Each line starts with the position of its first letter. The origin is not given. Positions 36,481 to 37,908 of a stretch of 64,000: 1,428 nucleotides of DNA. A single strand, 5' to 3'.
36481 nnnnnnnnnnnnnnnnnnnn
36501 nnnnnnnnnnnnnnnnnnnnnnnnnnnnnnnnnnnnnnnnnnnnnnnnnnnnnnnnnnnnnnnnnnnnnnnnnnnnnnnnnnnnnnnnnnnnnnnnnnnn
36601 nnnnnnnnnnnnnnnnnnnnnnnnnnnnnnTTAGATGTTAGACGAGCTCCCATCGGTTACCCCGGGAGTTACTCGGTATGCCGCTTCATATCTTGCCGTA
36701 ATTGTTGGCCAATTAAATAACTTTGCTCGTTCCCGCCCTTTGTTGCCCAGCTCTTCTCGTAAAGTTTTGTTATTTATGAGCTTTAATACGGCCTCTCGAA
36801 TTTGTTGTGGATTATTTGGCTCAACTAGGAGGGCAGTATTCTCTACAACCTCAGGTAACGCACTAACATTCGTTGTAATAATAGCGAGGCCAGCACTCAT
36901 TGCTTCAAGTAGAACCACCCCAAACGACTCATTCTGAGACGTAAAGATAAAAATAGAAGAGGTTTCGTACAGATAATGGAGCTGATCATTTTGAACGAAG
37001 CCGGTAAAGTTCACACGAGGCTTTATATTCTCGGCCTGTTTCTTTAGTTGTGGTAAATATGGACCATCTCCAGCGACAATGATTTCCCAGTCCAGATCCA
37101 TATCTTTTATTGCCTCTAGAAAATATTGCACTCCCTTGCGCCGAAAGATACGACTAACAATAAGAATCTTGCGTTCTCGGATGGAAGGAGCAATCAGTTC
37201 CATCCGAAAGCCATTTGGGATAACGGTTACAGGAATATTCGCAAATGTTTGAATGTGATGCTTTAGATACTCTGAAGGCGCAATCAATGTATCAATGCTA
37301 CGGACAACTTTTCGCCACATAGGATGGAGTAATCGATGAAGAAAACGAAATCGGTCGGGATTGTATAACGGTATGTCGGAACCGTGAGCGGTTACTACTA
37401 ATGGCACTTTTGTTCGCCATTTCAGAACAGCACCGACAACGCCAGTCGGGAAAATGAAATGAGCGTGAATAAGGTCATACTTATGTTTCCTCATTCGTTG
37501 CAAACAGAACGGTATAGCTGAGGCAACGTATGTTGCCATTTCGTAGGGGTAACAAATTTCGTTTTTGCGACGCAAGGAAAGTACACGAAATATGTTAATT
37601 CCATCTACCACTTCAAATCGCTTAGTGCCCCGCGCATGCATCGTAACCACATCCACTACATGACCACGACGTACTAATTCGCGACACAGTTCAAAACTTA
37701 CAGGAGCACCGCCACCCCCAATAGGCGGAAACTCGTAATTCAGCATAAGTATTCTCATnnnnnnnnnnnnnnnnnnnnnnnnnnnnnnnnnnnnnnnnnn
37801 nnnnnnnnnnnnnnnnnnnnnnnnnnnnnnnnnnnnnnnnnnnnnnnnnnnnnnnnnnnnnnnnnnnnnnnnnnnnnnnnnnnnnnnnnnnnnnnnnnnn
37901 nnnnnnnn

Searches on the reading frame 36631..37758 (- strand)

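Call 20: search_protein_families(library=pfam, proteins=[window:36631-37758:-], max_evalue=0.001)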
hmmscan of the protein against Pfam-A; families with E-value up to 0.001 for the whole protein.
window:36631-37758:- (375 aa): 8 families
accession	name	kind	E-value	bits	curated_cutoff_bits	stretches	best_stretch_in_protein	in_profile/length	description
PF00534.26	Glycos_transf_1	-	8.4e-40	136.5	26.4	1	195-344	15-172/172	Glycosyl transferases group 1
PF13692.12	Glyco_trans_1_4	-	4.3e-35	121.5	27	1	196-330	2-142/142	Glycosyl transferases group 1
PF13439.12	Glyco_transf_4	-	9.1e-30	104.3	28.5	1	15-184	2-166/170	Glycosyltransferase Family 4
PF13579.12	Glyco_trans_4_4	-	8.7e-27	94.8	29.7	1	15-183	1-158/158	Glycosyl transferase 4-like domain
PF13477.12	Glyco_trans_4_2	-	1.2e-10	42.1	23.4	1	22-159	14-136/139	Glycosyl transferase 4-like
PF13524.12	Glyco_trans_1_2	-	4.8e-08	33.5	25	1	208-346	2-130/144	Glycosyl transferase-like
PF20706.3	GT4-conflict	-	2e-07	30.8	26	1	173-312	170-324/385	Family 4 Glycosyltransferase in conflict systems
PF08323.17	Glyco_transf_5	-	0.0006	20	22.7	0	2-125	1-166/239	Starch synthase catalytic domain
